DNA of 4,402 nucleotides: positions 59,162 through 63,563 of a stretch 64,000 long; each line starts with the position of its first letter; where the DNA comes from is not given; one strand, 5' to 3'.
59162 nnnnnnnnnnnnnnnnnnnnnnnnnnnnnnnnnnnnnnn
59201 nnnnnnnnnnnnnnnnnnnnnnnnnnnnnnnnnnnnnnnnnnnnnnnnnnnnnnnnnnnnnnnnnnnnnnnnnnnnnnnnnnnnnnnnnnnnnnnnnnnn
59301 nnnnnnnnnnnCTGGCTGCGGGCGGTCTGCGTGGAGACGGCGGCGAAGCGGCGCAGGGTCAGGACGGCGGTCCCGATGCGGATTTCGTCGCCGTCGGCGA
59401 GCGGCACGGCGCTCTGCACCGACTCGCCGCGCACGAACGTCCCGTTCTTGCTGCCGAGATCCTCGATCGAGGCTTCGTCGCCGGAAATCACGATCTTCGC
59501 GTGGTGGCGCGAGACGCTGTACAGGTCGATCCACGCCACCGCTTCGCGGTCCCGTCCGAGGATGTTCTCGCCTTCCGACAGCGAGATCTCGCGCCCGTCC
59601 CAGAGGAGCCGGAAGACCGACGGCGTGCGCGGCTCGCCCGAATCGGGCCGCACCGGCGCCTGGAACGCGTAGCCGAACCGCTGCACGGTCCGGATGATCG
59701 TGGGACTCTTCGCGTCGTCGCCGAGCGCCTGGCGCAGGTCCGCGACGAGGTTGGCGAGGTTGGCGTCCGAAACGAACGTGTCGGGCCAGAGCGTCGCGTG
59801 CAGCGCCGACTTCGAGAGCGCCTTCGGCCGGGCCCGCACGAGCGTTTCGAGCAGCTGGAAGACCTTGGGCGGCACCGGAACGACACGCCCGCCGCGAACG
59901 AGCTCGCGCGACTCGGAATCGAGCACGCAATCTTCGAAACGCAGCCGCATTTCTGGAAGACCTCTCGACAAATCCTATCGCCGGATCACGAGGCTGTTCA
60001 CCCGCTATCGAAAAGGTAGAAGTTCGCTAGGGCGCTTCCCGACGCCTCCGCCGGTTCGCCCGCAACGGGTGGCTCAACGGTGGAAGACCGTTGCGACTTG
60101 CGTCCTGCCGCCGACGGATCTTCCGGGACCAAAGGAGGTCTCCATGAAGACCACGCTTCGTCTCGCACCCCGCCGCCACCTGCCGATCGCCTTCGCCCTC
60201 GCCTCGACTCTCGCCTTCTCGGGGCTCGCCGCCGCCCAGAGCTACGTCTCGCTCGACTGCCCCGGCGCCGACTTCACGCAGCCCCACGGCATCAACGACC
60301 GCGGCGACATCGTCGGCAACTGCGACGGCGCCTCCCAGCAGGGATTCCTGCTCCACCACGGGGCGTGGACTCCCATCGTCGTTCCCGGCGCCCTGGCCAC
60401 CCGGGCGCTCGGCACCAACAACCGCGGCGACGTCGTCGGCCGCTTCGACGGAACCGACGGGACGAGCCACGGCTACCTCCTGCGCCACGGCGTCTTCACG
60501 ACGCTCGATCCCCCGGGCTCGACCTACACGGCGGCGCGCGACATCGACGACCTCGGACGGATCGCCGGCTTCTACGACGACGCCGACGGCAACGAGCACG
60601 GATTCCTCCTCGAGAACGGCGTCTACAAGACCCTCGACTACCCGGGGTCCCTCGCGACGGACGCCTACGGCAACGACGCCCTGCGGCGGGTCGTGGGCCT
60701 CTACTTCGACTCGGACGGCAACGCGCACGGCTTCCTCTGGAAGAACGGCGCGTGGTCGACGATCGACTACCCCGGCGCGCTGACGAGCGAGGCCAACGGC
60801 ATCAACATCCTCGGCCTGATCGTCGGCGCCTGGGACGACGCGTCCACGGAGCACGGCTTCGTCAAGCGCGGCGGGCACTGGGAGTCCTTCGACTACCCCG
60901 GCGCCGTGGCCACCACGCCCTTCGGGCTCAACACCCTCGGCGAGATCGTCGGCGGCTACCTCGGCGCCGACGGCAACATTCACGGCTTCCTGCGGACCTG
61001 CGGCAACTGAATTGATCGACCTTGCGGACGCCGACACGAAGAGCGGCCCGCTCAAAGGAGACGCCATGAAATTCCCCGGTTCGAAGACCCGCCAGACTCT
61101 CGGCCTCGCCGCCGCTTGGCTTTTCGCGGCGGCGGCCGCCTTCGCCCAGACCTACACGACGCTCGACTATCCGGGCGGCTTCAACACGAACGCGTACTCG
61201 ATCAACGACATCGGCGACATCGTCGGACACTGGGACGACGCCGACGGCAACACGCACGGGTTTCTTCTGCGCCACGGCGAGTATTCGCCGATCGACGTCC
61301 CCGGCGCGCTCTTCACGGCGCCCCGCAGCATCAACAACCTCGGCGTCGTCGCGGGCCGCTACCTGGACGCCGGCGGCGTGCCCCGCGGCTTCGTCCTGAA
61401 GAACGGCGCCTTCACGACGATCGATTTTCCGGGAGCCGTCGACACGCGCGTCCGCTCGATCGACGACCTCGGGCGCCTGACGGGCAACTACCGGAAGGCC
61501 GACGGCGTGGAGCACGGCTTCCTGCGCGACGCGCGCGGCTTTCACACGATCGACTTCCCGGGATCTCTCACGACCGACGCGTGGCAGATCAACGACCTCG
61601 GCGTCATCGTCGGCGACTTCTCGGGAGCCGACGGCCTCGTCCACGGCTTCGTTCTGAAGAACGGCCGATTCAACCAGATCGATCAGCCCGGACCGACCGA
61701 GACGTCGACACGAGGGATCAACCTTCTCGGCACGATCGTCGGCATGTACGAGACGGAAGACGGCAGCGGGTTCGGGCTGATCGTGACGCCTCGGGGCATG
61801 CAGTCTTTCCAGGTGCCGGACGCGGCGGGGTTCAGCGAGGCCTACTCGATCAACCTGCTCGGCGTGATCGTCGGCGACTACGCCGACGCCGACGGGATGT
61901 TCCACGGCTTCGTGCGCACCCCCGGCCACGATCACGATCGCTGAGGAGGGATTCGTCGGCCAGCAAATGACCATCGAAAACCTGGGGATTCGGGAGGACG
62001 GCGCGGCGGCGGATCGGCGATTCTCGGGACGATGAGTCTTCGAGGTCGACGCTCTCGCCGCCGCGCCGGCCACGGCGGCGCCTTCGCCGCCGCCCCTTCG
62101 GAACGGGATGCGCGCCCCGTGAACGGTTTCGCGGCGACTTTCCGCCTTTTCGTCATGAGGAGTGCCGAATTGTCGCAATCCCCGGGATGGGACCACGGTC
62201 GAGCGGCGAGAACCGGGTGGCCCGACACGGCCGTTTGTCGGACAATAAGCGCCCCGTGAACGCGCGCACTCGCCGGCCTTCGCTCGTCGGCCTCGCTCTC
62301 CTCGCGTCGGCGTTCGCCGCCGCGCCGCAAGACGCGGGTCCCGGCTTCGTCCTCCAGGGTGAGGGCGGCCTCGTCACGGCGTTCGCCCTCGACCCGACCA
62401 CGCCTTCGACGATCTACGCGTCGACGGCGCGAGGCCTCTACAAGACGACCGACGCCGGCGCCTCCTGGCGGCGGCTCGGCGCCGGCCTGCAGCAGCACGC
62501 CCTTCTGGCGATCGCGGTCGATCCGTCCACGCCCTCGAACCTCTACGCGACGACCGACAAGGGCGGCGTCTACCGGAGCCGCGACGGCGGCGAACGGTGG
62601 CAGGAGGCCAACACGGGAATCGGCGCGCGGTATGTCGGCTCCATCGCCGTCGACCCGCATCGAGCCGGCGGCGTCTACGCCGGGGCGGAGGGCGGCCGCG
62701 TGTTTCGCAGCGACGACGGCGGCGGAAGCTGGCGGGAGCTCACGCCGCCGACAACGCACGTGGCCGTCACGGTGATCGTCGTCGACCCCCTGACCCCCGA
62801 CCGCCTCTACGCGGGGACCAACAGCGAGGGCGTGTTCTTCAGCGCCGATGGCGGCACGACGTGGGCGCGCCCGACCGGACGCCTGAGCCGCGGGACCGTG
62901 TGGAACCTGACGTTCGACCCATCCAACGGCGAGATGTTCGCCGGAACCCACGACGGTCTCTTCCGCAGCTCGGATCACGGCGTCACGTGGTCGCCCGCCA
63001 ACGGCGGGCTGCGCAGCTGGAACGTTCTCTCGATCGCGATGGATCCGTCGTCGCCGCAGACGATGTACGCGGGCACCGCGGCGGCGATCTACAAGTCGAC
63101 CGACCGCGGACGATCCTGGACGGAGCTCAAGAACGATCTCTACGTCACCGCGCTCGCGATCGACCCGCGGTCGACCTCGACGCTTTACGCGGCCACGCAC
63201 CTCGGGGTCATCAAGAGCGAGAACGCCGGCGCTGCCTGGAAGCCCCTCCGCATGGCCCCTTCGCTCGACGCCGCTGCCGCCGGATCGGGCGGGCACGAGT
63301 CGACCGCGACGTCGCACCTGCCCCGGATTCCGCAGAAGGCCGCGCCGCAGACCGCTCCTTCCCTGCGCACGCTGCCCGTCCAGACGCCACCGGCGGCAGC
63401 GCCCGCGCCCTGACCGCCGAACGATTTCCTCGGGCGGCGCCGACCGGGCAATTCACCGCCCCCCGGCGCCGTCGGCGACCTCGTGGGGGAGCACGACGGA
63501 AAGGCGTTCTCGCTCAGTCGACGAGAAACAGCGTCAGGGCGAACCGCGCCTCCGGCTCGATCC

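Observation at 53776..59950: Translationally coupled wHTH-FHA regulator -> TolB-propeller Ser/Thr kinase -> TonB-dependent-receptor-like OMP: a possible kinase-based trans-envelope signalling module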

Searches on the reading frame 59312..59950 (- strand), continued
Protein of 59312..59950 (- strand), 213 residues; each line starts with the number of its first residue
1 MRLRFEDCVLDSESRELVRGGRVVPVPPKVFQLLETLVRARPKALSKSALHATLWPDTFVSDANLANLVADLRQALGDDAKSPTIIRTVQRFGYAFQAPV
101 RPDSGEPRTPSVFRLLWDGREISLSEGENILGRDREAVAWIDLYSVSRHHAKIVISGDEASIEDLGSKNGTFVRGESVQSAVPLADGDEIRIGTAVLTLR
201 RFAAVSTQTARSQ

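Call 80: search_protein_families(library=pfam, proteins=[L004:8510-9871:-, L004:7111-8472:-, L004:16321-17259:-, L007:8208-8876:-, L007:16225-17616:-, L011:16813-18579:+, L011:8986-9984:+], max_evalue=0.001)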
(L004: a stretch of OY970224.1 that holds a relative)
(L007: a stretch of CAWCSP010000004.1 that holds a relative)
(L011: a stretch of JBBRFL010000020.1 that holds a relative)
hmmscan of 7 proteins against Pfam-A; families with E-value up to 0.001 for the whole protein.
L004:8510-9871:- (453 aa): 4 families
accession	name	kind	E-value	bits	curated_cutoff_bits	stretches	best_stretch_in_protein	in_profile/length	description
PF24684.1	Vgb_lyase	-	1.5e-71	241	50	2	180-339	55-209/290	Virginiamycin B lyase family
PF20067.5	SSL_N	-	4.1e-06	27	18.9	0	228-248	19-39/46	Strictosidine synthase-like, N-terminal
PF07494.17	Reg_prop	-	6e-06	26.3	20.4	0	271-286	6-20/24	Two component regulator propeller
PF08450.18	SGL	-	5.8e-05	23.3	26.3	0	188-323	94-239/246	SMP-30/Gluconolactonase/LRE-like region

L004:7111-8472:- (453 aa): 3 families
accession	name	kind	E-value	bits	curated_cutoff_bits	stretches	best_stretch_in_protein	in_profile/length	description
PF24684.1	Vgb_lyase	-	5e-69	232.7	50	2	179-340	54-210/290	Virginiamycin B lyase family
PF07494.17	Reg_prop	-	8.8e-05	22.7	20.4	0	184-197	9-22/24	Two component regulator propeller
PF08450.18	SGL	-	0.0001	22.4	26.3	0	53-211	94-214/246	SMP-30/Gluconolactonase/LRE-like region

L004:16321-17259:- (312 aa): 2 families
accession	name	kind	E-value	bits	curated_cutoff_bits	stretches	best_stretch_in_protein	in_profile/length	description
PF04055.27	Radical_SAM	-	5.2e-11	43.4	29.5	1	17-144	2-139/166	Radical SAM superfamily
PF13186.11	SPASM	-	8.4e-11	42.4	21.5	1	210-275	2-66/67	Iron-sulfur cluster-binding domain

L007:8208-8876:- (222 aa): 0 families

L007:16225-17616:- (463 aa): 11 families
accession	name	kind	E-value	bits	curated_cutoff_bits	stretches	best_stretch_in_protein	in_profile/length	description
PF07992.20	Pyr_redox_2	-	8.3e-56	190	26.1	1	3-322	1-291/291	Pyridine nucleotide-disulphide oxidoreductase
PF02852.28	Pyr_redox_dim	-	9.2e-24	84.2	25.3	1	342-449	2-109/110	Pyridine nucleotide-disulphide oxidoreductase, dimerisation domain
PF00070.33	Pyr_redox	-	3.5e-18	66.3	22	1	174-251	2-80/82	Pyridine nucleotide-disulphide oxidoreductase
PF12831.13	FAD_oxidored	-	8.1e-10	39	27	1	4-66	1-64/416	FAD dependent oxidoreductase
PF01262.27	AlaDh_PNT_C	-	1.1e-08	35.2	23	1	172-213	29-70/214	Alanine dehydrogenase/PNT, C-terminal domain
PF13738.12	Pyr_redox_3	-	2.8e-08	33.8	30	1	122-306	114-305/305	Pyridine nucleotide-disulphide oxidoreductase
PF03486.20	HI0933_like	-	5.4e-07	29.7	50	0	4-39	2-37/244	HI0933-like protein Rossmann domain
PF13450.12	NAD_binding_8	-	1.7e-06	28.7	21.9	0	7-42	1-36/68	NAD(P)-binding Rossmann-like domain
PF02737.24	3HCDH_N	-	7.8e-06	26.4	22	1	175-228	3-56/180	3-hydroxyacyl-CoA dehydrogenase, NAD binding domain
PF13478.12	XdhC_C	-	1.9e-05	25.6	29.7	0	174-207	1-34/125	XdhC Rossmann domain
PF01134.28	GIDA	-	0.00057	19.5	22.1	0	4-43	1-42/391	Glucose inhibited division protein A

L011:16813-18579:+ (589 aa): 2 families
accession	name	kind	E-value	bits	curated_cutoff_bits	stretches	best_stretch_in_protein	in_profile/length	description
PF15902.12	Sortilin-Vps10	-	2e-07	30.6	33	0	69-165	3-112/446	Sortilin, neurotensin receptor 3,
PF02012.26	BNR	-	0.00051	20.1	27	0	153-163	1-11/12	BNR/Asp-box repeat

L011:8986-9984:+ (333 aa): 2 families
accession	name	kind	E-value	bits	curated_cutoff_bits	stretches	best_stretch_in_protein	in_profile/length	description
PF01145.31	Band_7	-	1.2e-36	126.9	23.6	1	28-200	1-176/176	SPFH domain / Band 7 family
PF16200.10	Band_7_C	-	0.0005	20.5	29.1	1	249-293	2-47/63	C-terminal region of band_7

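Call 82: search_protein_families(library=padloc, proteins=[window:59312-59950:-], max_evalue=0.001)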
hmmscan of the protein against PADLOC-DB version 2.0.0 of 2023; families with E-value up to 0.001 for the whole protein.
window:59312-59950:- (213 aa): 0 families

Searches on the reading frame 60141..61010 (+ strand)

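Call 10: search_protein_families(library=pfam, proteins=[window:60141-61010:+], max_evalue=0.01)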
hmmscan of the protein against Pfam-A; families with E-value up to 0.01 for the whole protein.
window:60141-61010:+ (289 aa): 0 families

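Call 18: search_protein_families(library=ncbifam, proteins=[window:60144-61010:+], max_evalue=0.01)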
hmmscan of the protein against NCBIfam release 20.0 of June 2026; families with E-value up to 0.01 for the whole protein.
window:60144-61010:+ (288 aa): 1 family
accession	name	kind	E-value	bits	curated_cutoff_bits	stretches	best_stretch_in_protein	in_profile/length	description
TIGR02913.1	HAF_rpt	repeat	4.2e-19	68.2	22.65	0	88-117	1-30/39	HAF repeat protein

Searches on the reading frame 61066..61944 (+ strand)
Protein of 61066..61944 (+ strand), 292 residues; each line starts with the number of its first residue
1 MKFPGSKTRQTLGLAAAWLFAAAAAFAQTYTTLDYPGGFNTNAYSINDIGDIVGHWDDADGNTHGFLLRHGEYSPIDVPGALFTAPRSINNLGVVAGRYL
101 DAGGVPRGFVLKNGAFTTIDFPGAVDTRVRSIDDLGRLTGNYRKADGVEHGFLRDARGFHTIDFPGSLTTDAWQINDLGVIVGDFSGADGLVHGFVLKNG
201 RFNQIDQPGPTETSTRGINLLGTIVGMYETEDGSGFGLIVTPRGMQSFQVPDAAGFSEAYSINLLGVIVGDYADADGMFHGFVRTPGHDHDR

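Call 10: search_protein_families(library=pfam, proteins=[window:61066-61944:+], max_evalue=0.01)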
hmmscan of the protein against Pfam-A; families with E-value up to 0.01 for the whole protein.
window:61066-61944:+ (292 aa): 0 families

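Call 18: search_protein_families(library=ncbifam, proteins=[window:61066-61944:+], max_evalue=0.01)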
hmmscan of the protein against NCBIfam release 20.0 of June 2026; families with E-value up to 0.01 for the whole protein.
window:61066-61944:+ (292 aa): 1 family
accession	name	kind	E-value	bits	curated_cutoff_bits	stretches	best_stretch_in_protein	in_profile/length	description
TIGR02913.1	HAF_rpt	repeat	3.5e-14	52.5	22.65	1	43-67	1-25/39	HAF repeat protein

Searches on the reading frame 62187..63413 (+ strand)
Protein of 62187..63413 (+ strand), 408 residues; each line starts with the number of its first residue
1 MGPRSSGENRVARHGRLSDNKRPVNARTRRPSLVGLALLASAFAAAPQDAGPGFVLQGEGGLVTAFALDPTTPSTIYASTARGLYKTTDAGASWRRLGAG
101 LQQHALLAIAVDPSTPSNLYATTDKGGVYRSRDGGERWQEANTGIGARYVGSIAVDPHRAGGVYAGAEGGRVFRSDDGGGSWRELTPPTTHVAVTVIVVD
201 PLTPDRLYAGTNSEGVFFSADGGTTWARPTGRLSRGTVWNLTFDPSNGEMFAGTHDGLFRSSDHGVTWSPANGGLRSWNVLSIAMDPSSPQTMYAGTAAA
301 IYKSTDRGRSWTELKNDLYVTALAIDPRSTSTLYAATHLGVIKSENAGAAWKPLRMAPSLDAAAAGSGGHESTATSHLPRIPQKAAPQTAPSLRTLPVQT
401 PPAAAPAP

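Call 18: search_protein_families(library=ncbifam, proteins=[window:62187-63413:+], max_evalue=0.01)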
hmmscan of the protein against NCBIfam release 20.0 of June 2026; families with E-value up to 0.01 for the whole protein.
window:62187-63413:+ (408 aa): 4 families
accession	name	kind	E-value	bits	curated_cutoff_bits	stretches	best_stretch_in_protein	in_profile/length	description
NF045728.1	glycosyl_F510_1955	equivalog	2.2e-52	177.8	175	6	241-321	98-180/246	F510_1955 family glycosylhydrolase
NF010237.0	PRK13684.1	equivalog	8.5e-13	48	326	2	242-353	52-166/334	photosynthesis system II assembly factor Ycf48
NF053688.1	BamI_Bacteroidota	equivalog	2.2e-06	27.2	370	0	85-143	187-244/452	BamI family beta-barrel-assembly machinery protein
NF052228.1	T9SS_PorZ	equivalog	2.6e-06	26.2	260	0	192-259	588-657/757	type IX secretion system anionic LPS delivery protein PorZ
